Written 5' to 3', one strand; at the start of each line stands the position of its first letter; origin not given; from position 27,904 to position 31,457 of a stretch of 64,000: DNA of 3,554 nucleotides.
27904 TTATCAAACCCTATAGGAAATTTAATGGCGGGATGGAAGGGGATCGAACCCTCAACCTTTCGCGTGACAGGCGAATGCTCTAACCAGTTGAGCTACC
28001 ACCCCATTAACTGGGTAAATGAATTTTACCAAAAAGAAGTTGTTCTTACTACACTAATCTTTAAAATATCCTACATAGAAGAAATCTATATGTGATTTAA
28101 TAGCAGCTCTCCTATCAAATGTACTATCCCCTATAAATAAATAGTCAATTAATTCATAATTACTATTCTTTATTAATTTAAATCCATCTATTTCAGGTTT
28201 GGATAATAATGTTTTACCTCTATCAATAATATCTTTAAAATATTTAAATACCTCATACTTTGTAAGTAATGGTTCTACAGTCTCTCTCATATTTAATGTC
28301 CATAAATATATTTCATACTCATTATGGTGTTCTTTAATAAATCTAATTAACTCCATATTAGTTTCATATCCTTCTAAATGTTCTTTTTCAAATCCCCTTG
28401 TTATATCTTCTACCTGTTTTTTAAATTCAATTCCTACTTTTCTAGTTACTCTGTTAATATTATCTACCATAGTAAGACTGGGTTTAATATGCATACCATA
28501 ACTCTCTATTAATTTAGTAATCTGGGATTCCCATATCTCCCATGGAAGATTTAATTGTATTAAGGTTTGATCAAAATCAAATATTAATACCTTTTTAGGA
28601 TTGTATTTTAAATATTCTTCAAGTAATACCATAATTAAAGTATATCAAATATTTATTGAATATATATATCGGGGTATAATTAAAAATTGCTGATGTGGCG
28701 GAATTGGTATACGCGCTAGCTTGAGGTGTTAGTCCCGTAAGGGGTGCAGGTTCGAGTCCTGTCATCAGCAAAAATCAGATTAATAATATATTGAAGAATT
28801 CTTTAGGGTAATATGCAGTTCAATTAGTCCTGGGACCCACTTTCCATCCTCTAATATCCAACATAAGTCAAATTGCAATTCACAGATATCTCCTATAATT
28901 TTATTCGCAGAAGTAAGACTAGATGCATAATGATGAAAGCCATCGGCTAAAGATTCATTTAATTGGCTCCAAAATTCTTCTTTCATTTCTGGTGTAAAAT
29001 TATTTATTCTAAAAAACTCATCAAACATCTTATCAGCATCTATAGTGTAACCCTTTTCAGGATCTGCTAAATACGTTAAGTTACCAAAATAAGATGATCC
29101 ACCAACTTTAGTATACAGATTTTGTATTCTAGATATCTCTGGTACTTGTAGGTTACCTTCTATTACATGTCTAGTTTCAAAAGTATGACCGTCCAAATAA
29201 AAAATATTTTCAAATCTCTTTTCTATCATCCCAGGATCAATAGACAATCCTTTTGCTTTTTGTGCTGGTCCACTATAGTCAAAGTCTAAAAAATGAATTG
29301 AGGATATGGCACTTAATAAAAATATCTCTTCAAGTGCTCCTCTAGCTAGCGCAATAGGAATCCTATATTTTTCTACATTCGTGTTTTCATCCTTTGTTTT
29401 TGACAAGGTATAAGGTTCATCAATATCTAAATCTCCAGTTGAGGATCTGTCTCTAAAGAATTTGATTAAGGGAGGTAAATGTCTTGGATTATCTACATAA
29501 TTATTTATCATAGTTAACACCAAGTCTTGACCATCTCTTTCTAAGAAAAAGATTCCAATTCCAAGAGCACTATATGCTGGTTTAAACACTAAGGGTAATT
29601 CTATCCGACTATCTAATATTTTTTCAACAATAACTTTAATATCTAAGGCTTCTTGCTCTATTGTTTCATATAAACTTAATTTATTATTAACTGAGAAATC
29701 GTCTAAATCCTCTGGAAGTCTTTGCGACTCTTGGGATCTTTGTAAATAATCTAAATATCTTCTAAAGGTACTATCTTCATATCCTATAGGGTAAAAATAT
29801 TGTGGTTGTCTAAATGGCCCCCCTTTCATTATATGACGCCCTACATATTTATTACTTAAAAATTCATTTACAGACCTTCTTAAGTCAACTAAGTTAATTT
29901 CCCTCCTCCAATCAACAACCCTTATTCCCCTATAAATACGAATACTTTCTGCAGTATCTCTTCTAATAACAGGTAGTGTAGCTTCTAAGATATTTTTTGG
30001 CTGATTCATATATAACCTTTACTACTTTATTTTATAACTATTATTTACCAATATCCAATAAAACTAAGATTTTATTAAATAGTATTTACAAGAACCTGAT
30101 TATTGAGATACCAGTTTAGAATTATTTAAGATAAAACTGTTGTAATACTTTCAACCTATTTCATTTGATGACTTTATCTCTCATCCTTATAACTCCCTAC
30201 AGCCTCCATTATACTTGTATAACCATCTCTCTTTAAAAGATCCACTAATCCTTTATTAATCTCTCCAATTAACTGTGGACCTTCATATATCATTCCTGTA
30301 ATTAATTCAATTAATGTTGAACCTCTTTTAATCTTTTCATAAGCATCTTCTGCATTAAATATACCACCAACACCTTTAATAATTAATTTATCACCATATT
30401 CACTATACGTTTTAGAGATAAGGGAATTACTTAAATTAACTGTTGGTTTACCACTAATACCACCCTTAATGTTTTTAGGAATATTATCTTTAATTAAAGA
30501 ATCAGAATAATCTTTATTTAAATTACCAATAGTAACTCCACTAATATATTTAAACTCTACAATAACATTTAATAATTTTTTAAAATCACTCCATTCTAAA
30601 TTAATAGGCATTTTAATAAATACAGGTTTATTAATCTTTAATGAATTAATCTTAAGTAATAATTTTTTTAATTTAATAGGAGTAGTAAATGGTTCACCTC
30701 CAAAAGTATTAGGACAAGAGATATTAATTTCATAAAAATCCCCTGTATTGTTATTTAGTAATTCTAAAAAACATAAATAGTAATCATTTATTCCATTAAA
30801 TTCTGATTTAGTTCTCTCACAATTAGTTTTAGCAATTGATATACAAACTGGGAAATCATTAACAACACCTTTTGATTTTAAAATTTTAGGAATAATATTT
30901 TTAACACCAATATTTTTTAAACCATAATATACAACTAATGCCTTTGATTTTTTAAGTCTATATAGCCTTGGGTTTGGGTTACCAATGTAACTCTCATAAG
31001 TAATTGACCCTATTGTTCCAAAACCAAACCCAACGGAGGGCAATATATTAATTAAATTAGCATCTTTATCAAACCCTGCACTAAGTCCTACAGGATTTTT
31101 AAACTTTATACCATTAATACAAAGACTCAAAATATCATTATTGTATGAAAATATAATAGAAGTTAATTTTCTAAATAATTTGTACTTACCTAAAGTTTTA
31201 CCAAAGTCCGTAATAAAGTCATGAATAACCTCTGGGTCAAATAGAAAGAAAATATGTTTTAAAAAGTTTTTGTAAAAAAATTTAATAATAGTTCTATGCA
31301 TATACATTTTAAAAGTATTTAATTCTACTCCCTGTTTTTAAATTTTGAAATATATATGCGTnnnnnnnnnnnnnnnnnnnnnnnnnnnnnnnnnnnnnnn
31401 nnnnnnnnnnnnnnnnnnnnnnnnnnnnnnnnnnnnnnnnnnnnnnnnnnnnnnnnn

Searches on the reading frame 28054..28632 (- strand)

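Call 27: search_protein_families(library=pfam, proteins=[window:28054-28632:-], max_evalue=0.01)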
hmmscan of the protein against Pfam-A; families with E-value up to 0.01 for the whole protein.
window:28054-28632:- (192 aa): 5 families
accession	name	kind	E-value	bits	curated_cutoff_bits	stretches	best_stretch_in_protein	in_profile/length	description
PF13419.12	HAD_2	-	4.4e-12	46.9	23.8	1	16-187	1-178/178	Haloacid dehalogenase-like hydrolase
PF12710.13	HAD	-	3.1e-05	24.9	27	1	17-138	2-130/189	haloacid dehalogenase-like hydrolase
PF05152.18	DUF705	-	6.2e-05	23.1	20.4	0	4-45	125-166/304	Protein of unknown function (DUF705)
PF03031.24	NIF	-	0.00021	21.4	21.8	1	95-156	43-103/160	NLI interacting factor-like phosphatase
PF00702.32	Hydrolase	-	0.00032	21.6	26.4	1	14-179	2-189/191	haloacid dehalogenase-like hydrolase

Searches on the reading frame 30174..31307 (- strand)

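Call 27: search_protein_families(library=pfam, proteins=[window:30174-31307:-], max_evalue=0.01)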
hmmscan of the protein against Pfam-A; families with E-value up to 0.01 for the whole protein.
window:30174-31307:- (377 aa): 1 family
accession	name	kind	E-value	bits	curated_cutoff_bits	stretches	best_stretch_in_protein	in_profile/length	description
PF01180.27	DHO_dh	-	3.9e-53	181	27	1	62-358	4-291/291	Dihydroorotate dehydrogenase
